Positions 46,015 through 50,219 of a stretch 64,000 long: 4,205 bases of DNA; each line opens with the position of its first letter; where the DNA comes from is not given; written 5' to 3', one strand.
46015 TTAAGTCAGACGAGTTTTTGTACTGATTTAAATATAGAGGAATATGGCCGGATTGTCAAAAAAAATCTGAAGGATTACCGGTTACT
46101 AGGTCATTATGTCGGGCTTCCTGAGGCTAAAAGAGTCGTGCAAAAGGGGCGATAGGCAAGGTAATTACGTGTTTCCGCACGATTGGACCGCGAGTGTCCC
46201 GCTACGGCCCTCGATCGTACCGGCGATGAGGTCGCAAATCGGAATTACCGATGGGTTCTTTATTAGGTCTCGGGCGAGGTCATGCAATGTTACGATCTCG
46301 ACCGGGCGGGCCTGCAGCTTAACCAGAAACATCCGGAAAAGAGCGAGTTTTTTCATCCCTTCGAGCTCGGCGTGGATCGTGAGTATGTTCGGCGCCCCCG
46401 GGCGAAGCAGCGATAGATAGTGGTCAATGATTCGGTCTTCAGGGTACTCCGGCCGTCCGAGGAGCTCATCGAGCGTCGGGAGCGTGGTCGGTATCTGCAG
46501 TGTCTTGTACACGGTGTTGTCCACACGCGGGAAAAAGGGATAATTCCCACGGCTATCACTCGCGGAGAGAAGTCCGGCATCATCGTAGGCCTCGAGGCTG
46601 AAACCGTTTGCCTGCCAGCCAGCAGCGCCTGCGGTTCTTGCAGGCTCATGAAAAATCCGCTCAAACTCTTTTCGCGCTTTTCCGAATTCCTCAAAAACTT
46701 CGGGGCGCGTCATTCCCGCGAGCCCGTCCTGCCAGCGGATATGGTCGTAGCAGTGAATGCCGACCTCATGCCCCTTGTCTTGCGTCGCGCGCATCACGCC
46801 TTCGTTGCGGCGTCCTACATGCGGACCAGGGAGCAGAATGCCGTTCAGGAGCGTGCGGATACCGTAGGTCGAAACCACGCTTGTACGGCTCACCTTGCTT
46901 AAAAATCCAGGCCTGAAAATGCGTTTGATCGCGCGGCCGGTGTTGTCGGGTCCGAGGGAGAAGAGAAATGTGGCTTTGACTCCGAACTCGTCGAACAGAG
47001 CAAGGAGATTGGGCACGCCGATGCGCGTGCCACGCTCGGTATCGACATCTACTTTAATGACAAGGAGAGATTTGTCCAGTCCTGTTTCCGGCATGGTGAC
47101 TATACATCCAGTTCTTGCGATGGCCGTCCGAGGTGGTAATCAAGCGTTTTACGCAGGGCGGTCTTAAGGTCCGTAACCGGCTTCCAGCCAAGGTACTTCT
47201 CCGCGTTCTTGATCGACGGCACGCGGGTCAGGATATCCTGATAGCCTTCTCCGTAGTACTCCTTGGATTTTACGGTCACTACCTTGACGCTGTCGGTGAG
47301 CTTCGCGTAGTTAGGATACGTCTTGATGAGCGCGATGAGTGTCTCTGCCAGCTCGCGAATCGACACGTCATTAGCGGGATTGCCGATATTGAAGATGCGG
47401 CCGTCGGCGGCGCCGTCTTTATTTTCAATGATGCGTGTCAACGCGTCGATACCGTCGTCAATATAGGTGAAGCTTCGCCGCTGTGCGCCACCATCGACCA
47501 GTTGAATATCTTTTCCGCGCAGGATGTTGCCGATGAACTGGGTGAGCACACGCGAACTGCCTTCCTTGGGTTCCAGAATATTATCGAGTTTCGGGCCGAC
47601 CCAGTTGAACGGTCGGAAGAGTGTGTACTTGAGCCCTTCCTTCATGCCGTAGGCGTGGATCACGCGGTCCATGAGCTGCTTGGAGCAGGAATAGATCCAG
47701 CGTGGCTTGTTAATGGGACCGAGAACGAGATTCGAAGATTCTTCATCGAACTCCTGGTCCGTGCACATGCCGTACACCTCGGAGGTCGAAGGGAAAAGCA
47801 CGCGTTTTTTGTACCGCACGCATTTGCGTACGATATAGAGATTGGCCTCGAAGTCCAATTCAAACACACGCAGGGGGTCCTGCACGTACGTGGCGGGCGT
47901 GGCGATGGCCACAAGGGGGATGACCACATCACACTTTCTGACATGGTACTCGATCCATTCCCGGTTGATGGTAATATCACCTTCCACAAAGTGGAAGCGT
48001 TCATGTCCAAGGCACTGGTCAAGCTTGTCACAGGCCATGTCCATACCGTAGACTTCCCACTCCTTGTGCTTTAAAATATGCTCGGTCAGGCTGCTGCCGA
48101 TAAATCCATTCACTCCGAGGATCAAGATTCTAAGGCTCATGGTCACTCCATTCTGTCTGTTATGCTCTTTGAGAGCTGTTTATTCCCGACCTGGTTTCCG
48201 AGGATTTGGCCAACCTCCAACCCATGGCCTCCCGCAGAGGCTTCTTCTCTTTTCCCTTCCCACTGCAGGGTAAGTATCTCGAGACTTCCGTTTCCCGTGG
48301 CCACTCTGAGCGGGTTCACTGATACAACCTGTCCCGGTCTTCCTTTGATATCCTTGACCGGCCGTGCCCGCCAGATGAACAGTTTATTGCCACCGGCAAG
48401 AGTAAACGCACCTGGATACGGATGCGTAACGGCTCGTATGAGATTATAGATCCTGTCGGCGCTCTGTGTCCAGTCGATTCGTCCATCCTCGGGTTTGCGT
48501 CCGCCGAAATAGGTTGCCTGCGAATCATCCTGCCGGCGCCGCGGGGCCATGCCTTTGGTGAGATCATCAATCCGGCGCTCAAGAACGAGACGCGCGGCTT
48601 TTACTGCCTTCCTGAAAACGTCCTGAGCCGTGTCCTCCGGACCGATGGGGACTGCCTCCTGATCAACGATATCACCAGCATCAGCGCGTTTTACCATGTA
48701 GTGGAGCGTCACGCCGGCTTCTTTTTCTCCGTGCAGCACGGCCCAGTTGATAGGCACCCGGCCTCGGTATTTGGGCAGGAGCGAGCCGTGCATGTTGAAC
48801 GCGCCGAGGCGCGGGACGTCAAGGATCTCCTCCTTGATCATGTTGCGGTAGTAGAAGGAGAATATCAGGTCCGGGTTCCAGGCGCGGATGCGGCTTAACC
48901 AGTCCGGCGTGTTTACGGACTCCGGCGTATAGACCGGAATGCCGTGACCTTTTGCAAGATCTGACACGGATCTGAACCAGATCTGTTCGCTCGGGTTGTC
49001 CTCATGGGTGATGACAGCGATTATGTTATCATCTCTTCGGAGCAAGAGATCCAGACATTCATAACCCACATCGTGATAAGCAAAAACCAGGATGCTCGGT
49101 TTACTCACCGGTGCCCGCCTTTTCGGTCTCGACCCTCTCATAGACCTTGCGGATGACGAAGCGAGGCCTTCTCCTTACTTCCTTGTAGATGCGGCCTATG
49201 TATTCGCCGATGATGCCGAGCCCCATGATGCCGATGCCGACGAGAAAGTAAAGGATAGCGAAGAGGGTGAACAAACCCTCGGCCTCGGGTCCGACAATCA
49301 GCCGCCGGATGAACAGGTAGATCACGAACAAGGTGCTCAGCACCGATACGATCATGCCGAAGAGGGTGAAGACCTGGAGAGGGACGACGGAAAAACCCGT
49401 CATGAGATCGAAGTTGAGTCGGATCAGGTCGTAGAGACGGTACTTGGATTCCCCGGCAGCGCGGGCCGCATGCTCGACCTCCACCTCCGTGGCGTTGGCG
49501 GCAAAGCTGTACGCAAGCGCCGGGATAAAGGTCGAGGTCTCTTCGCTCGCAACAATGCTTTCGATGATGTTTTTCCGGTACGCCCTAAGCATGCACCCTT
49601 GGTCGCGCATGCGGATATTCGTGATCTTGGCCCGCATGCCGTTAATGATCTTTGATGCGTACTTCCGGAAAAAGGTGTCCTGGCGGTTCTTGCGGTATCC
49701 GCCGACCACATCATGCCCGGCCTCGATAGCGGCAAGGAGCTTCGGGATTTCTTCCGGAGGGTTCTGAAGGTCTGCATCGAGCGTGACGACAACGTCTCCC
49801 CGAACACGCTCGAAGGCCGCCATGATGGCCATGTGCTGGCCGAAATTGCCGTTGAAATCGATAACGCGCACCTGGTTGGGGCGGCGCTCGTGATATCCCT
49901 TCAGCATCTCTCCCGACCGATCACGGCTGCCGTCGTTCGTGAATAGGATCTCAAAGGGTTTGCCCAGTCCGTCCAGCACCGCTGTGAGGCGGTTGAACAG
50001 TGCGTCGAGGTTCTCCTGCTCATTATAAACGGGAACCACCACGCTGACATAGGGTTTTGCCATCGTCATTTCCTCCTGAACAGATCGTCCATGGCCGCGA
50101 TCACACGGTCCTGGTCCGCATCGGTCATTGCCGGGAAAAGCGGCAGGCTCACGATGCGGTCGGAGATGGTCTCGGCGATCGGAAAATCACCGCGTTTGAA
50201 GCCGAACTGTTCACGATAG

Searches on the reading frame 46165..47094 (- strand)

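Call 44: search_protein_families(library=pfam, proteins=[window:46165-47094:-], max_evalue=0.00001)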
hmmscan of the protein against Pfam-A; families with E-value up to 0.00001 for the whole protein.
window:46165-47094:- (309 aa): 1 family
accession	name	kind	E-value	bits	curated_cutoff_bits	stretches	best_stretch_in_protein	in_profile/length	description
PF01522.26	Polysacc_deac_1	-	2e-06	28.2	23.1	0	26-155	20-101/124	Polysaccharide deacetylase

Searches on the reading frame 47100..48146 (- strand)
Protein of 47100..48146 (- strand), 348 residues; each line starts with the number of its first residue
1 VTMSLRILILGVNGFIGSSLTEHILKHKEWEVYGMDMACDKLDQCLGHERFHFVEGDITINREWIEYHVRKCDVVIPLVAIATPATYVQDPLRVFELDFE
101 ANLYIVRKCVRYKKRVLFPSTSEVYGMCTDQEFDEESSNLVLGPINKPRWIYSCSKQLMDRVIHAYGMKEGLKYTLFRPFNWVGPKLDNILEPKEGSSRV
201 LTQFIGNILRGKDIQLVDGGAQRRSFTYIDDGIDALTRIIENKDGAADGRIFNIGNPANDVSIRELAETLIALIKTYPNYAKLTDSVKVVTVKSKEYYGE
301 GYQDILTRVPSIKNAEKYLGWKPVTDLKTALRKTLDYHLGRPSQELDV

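Call 44: search_protein_families(library=pfam, proteins=[window:47100-48146:-], max_evalue=0.00001)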
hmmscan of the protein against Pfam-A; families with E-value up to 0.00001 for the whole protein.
window:47100-48146:- (348 aa): 3 families
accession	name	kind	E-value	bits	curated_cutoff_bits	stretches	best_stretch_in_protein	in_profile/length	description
PF01370.27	Epimerase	-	1.1e-51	176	20.9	1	7-255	1-240/240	NAD dependent epimerase/dehydratase family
PF16363.11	GDP_Man_Dehyd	-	5.9e-33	115.2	27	1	8-334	1-332/332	GDP-mannose 4,6 dehydratase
PF01073.25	3Beta_HSD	-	4.7e-06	26.3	22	1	8-180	1-179/280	3-beta hydroxysteroid dehydrogenase/isomerase family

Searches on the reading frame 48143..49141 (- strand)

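Call 44: search_protein_families(library=pfam, proteins=[window:48143-49141:-], max_evalue=0.00001)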
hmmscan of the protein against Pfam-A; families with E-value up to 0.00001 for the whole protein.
window:48143-49141:- (332 aa): 2 families
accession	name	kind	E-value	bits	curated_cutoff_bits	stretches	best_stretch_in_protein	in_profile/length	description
PF00551.24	Formyl_trans_N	-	1e-27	97.5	26.1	1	39-185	29-175/181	Formyl transferase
PF02911.23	Formyl_trans_C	-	8.9e-24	84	21.1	1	216-299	3-89/100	Formyl transferase, C-terminal domain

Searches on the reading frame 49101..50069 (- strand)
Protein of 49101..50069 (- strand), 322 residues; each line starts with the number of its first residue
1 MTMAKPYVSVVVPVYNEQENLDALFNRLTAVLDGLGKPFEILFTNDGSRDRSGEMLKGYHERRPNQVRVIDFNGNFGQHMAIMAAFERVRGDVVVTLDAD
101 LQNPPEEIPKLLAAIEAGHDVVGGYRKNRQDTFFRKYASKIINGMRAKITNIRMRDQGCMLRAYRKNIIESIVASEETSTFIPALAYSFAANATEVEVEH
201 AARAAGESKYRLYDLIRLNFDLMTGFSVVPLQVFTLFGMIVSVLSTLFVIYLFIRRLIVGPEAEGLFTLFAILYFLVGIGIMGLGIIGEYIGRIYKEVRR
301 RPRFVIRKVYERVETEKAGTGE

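Call 44: search_protein_families(library=pfam, proteins=[window:49101-50069:-], max_evalue=0.00001)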
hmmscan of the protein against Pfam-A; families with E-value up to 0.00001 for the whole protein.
window:49101-50069:- (322 aa): 2 families
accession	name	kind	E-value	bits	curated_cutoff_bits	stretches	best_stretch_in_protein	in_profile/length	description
PF00535.33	Glycos_transf_2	-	2.4e-33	115.9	23.3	1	9-171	1-166/168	Glycosyl transferase family 2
PF13641.12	Glyco_tranf_2_3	-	3.9e-07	30.8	27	1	6-132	1-129/230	Glycosyltransferase like family 2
